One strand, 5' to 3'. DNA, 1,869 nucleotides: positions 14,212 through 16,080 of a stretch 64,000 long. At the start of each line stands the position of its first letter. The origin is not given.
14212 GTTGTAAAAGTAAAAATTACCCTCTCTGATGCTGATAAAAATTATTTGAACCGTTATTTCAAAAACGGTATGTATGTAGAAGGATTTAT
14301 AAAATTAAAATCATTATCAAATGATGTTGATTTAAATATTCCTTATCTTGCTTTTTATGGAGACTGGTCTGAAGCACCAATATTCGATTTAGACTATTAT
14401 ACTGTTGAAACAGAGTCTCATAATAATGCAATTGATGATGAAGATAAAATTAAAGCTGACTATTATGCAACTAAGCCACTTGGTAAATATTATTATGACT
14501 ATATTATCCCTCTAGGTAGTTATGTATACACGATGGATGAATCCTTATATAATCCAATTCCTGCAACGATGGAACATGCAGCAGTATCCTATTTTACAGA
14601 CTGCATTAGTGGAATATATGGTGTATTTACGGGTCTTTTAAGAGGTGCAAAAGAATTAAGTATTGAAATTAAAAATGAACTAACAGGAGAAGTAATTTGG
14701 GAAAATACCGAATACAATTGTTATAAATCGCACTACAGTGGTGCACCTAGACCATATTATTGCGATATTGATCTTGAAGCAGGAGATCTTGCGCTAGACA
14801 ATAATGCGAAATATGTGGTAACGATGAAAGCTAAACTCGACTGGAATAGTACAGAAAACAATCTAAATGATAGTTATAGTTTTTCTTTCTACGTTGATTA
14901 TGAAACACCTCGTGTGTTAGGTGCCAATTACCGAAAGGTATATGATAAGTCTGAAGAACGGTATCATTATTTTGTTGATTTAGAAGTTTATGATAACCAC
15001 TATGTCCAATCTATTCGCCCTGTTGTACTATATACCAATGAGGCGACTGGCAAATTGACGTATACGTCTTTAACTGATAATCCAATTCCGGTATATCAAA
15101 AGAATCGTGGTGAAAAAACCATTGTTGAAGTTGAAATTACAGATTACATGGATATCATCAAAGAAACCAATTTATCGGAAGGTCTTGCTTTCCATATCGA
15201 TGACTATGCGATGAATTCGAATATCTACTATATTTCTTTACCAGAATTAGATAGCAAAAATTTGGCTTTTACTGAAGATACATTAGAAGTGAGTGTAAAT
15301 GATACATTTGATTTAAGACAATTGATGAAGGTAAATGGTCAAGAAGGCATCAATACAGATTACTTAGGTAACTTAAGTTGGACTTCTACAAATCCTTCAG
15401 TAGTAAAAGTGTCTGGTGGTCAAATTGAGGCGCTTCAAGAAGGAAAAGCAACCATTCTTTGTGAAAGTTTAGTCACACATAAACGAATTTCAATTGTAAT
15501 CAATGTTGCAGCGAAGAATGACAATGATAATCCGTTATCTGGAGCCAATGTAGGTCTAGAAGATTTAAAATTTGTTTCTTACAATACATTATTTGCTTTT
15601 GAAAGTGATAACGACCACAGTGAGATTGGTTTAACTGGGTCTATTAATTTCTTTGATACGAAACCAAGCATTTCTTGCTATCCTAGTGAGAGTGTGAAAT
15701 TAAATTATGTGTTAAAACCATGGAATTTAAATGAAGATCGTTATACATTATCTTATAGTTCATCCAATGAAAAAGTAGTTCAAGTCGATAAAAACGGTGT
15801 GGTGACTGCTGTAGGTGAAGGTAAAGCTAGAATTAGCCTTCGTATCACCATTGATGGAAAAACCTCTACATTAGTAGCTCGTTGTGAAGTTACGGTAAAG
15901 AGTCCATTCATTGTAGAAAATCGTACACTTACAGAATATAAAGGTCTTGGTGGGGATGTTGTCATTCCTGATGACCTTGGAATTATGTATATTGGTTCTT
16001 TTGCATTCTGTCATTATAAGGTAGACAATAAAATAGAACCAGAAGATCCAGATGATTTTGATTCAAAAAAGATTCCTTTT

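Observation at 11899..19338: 2,485-aa chimeric surface protein anchored at both termini: lipobox, S8 protease with PA insert, Big_2, long BspA-type LRR array, PT-rich linker, C-terminal TM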

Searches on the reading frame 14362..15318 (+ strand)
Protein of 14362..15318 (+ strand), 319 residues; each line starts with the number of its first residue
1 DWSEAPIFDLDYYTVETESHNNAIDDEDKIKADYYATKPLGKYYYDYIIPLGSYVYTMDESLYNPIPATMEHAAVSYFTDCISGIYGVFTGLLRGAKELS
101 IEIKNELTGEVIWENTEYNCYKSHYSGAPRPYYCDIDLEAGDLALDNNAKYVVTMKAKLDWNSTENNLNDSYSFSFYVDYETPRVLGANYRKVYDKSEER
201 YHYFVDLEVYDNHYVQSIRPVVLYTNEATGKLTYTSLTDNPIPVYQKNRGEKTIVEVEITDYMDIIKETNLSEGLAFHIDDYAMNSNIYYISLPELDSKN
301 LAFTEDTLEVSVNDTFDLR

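Call 38: search_protein_families(library=pfam, proteins=[window:14362-15318:+], max_evalue=5)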
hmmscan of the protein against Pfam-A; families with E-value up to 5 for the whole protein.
window:14362-15318:+ (319 aa): 0 families

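Call 39: predict_structure(alignment_id=A2)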
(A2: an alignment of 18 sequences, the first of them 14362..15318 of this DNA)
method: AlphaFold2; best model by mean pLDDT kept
length: 319 residues; sequences in the alignment: 18
mean_pLDDT: 61.4   pTM: 0.59
mean pLDDT of the five models: 61.4, 56.0, 54.7, 54.5, 48.5
residues with pLDDT >= 90: 10; 70-90: 125; 50-70: 66; < 50: 118
segments of 3 or more residues with pLDDT < 50: 1-53, 79-92, 125-144, 162-167, 297-319
pLDDT, mean of each block of 10 residues (from residue 1): 31 37 41 30 30 58 70 58 39 58 79 72 49 44 59 68 49 67 84 86 87 85 81 78 84 88 59 75 78 56 43 37
secondary structure, 60 per line:
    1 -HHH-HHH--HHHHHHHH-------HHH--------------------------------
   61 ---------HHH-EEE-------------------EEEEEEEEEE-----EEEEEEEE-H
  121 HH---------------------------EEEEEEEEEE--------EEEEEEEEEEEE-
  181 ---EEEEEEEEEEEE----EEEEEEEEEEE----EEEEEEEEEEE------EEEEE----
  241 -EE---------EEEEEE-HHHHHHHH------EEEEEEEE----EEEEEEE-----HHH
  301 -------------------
elements in order: H11-18 E74-76 E96-105 E111-118 E150-159 E168-179 E184-195 E200-210 E215-225 E232-236 E253-258 H260-267 E274-281 E286-292

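Call 43: fold_search(model_id=the predicted structure, library=pdb)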
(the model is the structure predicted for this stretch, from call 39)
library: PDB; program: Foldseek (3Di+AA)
matches with E <= 10: 1339; with E <= 0.001: 2
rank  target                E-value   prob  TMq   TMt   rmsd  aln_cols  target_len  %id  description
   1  5f0m_B                6.9e-04  0.82  0.18  0.19  19.9       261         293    8  Structure of retromer VPS26-VPS35 subunits bound to SNX3 and DMT1 (SeMet labeled) (released 2016-12-07)
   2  5f0l_B                7.3e-04  0.72  0.17  0.18  19.6       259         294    8  Structure of retromer VPS26-VPS35 subunits bound to SNX3 and DMT1 (released 2016-12-07)
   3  6h7w_C                1.8e-03  0.72  0.17  0.18  19.9       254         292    7  Model of retromer-Vps5 complex assembled on membrane. (released 2018-09-26)
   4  1qpp_B                1.9e-03  0.91  0.20  0.27  11.6       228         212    8  CRYSTAL STRUCTURES OF SELF CAPPING PAPD CHAPERONE HOMODIMERS (released 1999-07-07)
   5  3dpa                  3.5e-03  0.87  0.20  0.27  11.2       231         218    8  CRYSTAL STRUCTURE OF CHAPERONE PROTEIN PAPD REVEALS AN IMMUNOGLOBULIN FOLD (released 1991-10-15)
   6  5irb_A                4.1e-03  0.89  0.19  0.20  10.8       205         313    9  Structural insight into host cell surface retention of a 1.5-MDa bacterial ice-binding adhesin (released 2017-07-19)
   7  4u4j                  4.1e-03  0.84  0.19  0.05  19.2       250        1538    9  Crystal structure of Salmonella alpha-2-macroglobulin mutant Y1175G (released 2014-09-17)
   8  6snc_B                5.5e-03  0.54  0.18  0.23  14.1       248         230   11  crystal structure of LN01 Fab in complex with an HIV-1 gp41 peptide (released 2019-11-06)
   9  5f0j_B                5.5e-03  0.51  0.16  0.17  19.7       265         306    6  Structure of retromer VPS26-VPS35 subunits bound to SNX3 (released 2016-12-07)
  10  1pdk_A                6.1e-03  0.60  0.20  0.26  13.1       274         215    8  PAPD-PAPK CHAPERONE-PILUS SUBUNIT COMPLEX FROM E.COLI P PILUS (released 1999-08-17)
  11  2j2z_A                7.2e-03  0.72  0.19  0.26  11.6       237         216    7  X-Ray Structure of the Chaperone PapD in complex with the Pilus terminator subunit PapH at 2.3 Angstrom resolution (released 2006-11-08)
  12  7sbu_H                8.5e-03  0.66  0.20  0.26  13.3       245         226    9  Crystal structure of SARS-CoV-2 spike protein receptor-binding domain in complex with a highly potent antibody J08 Fab (released 2022-05-11)
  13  4org_L                8.5e-03  0.57  0.18  0.24  12.4       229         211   10  Crystal structure of human Fab CAP256-VRC26.04, a potent V1V2-directed HIV-1 neutralizing antibody (released 2014-02-26)
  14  9g4e_C                9.0e-03  0.63  0.21  0.26  12.0       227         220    9  CryoEM structure of the proton-dependent antibacterial peptide transporter SbmA in complex with FabS11-1 in lipid nano (released 2025-07-30)
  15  3lh9_A                9.0e-03  0.35  0.17  0.18  20.0       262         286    9  Crystal structure of mouse VPS26B(L197S/R199E) in spacegroup P41 21 2 (released 2010-02-02)
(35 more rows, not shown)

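Call 62: search_protein_representatives(protein=window:14362-15318:+)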
Query: 319 residues. Proteins with E-value up to 0.001 (for the whole library): 238; up to 1e-10: 188; up to 1e-30: 103. The best 150 are listed.
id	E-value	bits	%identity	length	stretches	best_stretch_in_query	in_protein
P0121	9.8e-122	423.2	62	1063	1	1-318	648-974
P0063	8.4e-117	407.0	59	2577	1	1-318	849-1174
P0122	3.5e-115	401.7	61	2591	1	1-318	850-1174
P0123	2.3e-100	353.1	55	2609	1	1-309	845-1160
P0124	3.6e-88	313.0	52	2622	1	1-317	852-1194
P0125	6.8e-84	298.9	50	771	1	1-309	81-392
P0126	1.2e-82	294.8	53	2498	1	1-305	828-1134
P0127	1.8e-80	287.7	50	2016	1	1-304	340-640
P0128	4.5e-79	283.1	49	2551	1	1-296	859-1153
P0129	2.0e-78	280.9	51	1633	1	1-308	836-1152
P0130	1.4e-75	271.6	47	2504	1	1-307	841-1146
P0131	5.3e-73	263.1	47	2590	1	1-307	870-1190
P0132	2.3e-70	254.5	45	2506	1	1-318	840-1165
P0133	4.1e-70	253.6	46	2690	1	1-296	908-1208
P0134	6.9e-68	246.3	45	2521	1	1-304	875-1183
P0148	1.6e-44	169.5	33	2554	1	1-314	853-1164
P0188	1.5e-36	143.4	32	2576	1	1-318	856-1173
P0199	3.4e-34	135.7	31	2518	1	1-309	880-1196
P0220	4.4e-31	125.4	29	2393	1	1-318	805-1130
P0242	3.3e-26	109.4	30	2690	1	1-293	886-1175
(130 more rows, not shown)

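Call 80: find_encoding_contigs(protein=P0199, flank=10000, max_places=2)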
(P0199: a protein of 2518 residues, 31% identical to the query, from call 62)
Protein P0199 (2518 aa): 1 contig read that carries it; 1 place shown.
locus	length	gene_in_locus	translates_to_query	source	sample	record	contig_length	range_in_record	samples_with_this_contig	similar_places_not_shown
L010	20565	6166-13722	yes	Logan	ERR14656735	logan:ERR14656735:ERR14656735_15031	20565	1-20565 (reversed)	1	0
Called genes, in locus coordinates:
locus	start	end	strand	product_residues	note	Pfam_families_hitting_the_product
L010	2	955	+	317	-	?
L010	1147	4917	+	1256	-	PF13306:LRR_5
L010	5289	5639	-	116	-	PF02452:PemK_toxin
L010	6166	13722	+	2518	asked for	PF00082:Peptidase_S8, PF02225:PA, PF06280:fn3_5, PF13306:LRR_5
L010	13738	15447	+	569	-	-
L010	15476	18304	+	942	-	PF00496:SBP_bac_5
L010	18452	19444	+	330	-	PF00528:BPD_transp_1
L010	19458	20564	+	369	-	?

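Call 81: find_encoding_contigs(protein=P0220, flank=10000, max_places=2)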
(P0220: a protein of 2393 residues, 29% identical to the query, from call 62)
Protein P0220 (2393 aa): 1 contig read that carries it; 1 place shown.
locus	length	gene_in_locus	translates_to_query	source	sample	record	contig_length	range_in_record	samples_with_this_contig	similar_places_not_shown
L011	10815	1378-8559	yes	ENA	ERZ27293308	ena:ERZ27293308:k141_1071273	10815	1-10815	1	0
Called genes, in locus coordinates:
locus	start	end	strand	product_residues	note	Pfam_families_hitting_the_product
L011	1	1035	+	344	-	?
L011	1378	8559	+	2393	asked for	PF00082:Peptidase_S8, PF02225:PA, PF06280:fn3_5, PF13306:LRR_5, PF13855:LRR_8 (faint), PF13306:LRR_5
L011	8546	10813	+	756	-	?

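Call 82: find_encoding_contigs(protein=P0148, flank=10000, max_places=2)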
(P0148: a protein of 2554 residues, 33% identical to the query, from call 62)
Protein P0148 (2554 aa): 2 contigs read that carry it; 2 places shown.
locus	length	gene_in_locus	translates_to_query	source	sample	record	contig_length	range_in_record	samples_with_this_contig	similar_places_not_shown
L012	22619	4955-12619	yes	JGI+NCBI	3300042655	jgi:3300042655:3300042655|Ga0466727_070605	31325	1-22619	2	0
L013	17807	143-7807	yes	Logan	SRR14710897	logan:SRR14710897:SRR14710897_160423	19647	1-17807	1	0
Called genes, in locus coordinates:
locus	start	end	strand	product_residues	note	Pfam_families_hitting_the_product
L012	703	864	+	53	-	-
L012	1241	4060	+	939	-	PF09479:Flg_new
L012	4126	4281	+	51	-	-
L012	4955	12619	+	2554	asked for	PF00082:Peptidase_S8, PF02225:PA, PF06280:fn3_5, PF02368:Big_2, PF13306:LRR_5, PF13855:LRR_8 (faint), PF13306:LRR_5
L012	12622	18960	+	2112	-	PF09479:Flg_new (weak), PF07581:Glug (faint), PF09479:Flg_new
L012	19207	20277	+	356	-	PF09479:Flg_new (faint)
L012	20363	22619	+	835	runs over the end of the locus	PF00496:SBP_bac_5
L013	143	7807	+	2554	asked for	PF00082:Peptidase_S8, PF02225:PA, PF06280:fn3_5, PF02368:Big_2, PF13306:LRR_5, PF13855:LRR_8 (faint), PF13306:LRR_5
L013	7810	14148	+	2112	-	PF09479:Flg_new (weak), PF07581:Glug (faint), PF09479:Flg_new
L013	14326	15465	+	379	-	PF09479:Flg_new (faint)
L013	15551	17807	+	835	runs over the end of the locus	PF00496:SBP_bac_5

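Call 83: find_encoding_contigs(protein=P0242, flank=10000, max_places=2)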
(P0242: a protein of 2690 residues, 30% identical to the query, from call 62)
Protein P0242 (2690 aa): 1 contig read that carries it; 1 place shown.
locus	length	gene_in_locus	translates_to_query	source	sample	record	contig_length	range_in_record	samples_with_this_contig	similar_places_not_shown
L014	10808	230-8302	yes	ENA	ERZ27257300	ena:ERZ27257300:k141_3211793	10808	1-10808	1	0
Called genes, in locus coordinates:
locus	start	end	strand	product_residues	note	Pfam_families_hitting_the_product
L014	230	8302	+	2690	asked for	PF00082:Peptidase_S8, PF02225:PA (weak), PF06280:fn3_5, PF13306:LRR_5, PF13855:LRR_8 (faint), PF13306:LRR_5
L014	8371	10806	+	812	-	?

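Call 84: find_encoding_contigs(protein=P0188, flank=10000, max_places=2)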
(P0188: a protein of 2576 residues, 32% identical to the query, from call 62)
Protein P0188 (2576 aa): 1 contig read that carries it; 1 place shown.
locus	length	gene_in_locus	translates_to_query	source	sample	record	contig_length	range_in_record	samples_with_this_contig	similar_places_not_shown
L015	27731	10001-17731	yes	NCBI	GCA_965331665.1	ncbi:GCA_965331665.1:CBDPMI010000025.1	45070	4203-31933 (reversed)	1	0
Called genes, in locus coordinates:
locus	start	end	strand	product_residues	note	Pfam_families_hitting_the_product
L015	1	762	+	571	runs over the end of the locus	PF00664:ABC_membrane, PF00005:ABC_tran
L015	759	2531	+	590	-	PF00664:ABC_membrane, PF00005:ABC_tran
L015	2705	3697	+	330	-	PF04471:Mrr_cat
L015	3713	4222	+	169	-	-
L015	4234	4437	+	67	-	PF20076:DUF6472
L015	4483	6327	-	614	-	-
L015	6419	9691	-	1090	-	PF09479:Flg_new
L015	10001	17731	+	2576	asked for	PF00082:Peptidase_S8, PF02225:PA, PF06280:fn3_5, PF02368:Big_2 (faint), PF13306:LRR_5, PF13855:LRR_8 (faint), PF13306:LRR_5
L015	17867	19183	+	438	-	-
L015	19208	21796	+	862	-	PF00496:SBP_bac_5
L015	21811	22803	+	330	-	PF00528:BPD_transp_1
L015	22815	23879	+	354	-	PF12911:OppC_N, PF00528:BPD_transp_1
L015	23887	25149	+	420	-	PF00005:ABC_tran, PF08352:oligo_HPY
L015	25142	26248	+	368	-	PF00005:ABC_tran, PF13304:AAA_21 (faint), PF08352:oligo_HPY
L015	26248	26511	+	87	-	-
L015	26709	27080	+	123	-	PF14198:TnpV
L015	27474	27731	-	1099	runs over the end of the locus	PF00580:UvrD-helicase, PF13604:AAA_30 (faint), PF13245:AAA_19, PF13361:UvrD_C, PF00580:UvrD-helicase, PF13538:UvrD_C_2 (faint), PF09382:RQC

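Call 87: search_protein_families(library=pfam, proteins=[L010:6166-6945:+, L011:1378-2157:+, L012:4955-5734:+, L014:230-1009:+, L015:10001-10780:+], max_evalue=1)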
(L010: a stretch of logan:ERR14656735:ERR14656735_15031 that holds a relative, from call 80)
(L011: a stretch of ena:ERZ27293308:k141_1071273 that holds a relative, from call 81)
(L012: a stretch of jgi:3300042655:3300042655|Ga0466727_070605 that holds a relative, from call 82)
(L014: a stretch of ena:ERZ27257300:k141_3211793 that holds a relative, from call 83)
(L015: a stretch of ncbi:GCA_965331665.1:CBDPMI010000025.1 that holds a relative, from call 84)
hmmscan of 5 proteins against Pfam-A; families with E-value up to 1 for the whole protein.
L010:6166-6945:+ (260 aa): 2 families
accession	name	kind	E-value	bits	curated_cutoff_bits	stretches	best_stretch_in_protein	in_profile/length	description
PF00082.27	Peptidase_S8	-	0.0065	16.2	21.8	1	215-242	1-30/288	Subtilase family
PF01617.23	Surface_Ag_2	-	0.027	14.4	22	1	117-170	160-212/247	Surface antigen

L011:1378-2157:+ (260 aa): 6 families
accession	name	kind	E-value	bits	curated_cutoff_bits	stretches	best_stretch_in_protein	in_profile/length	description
PF00082.27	Peptidase_S8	-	0.0078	16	21.8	1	181-204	1-24/288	Subtilase family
PF12698.13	ABC2_membrane_3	-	0.022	14.3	31.6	1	3-124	12-106/347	ABC-2 family transporter protein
PF21539.2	Med15_C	-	0.086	13.6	23.9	1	30-111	4-91/110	ARC105/Med15 mediator subunit C-terminal domain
PF08875.16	DUF1833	-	0.11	12.5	21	0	183-244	46-107/150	Domain of unknown function (DUF1833)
PF05922.21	Inhibitor_I9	-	0.14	13.3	21.2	1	96-147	26-73/82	Peptidase inhibitor I9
PF15737.10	DUF4685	-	0.22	12.6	27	1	46-76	74-103/117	Domain of unknown function (DUF4685)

L012:4955-5734:+ (260 aa): 1 family
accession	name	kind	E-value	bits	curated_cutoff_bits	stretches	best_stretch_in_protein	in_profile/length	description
PF00082.27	Peptidase_S8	-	0.054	13.2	21.8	1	218-238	1-21/288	Subtilase family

L014:230-1009:+ (260 aa): 2 families
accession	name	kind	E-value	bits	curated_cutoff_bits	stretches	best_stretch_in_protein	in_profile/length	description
PF05922.21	Inhibitor_I9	-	0.00037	21.5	21.2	1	133-186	18-73/82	Peptidase inhibitor I9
PF00082.27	Peptidase_S8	-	0.00099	18.9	21.8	1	223-247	1-25/288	Subtilase family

L015:10001-10780:+ (260 aa): 4 families
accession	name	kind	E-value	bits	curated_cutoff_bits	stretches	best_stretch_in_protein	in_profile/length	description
PF04202.18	Mfp-3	-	0.015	16.1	22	1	13-59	7-49/71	Foot protein 3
PF06249.18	EutQ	-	0.026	14.7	21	1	70-158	34-122/152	Ethanolamine utilisation protein EutQ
PF00082.27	Peptidase_S8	-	0.036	13.8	21.8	1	207-239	1-33/288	Subtilase family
PF24142.1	Beta-sand_ComC_1st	-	0.23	12.7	27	0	144-193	16-66/79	EGF-like domain-containing protein ComC first beta-sandwich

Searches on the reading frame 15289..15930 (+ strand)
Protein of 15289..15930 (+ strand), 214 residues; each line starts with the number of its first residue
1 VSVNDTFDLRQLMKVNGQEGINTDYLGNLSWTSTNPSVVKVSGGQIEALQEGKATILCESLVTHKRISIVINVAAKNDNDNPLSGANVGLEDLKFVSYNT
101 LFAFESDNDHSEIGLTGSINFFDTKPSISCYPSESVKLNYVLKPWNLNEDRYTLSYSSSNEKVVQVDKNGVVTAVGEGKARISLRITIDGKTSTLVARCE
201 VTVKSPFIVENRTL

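Call 38: search_protein_families(library=pfam, proteins=[window:15289-15930:+], max_evalue=5)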
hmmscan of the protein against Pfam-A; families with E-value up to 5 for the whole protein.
window:15289-15930:+ (214 aa): 11 families
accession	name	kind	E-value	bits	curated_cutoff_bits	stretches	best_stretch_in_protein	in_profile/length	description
PF02368.24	Big_2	-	1.1e-10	41.8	22.8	2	153-184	35-66/79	Bacterial Ig-like domain (group 2)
PF21461.3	HL_N-beta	-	2.3e-07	30.9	27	2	31-57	16-42/57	Hyaluronate lyase, N-terminal beta-sheet domain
PF20578.4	aBig_2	-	4.1e-05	23.7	27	2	152-204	35-87/89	Atrophied bacterial Ig domain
PF22359.2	Big-like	-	4.6e-05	24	27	1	155-194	4-40/48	Bacterial Ig-like domain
PF23487.1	Ig_TMEM132_6th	-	0.0076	16.6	27.8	1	147-181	63-102/116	TMEM132 sixth domain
PF22967.3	Ig_NUP210_1st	-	0.047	14.3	27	0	161-203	38-91/92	NUP210 Ig-like domain 1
PF14524.12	Wzt_C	-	0.048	14.1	30.4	0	36-94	15-74/143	Wzt C-terminal domain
PF25354.1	Ig_NUP210_16th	-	0.086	12.8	27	1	156-193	32-70/72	NUP210-like, Ig-like domain 16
PF11566.13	PI31_Prot_N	-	0.097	12.8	21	1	141-183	48-96/154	PI31 proteasome regulator N-terminal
PF22269.2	TagH_SH3-like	-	0.14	12.8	27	1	158-194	17-51/62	Teichoic acid transporter subunit TagH, SH3-like domain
PF02369.22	Big_1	-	2.8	8.5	34.9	0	69-90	19-40/93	Bacterial Ig-like domain (group 1)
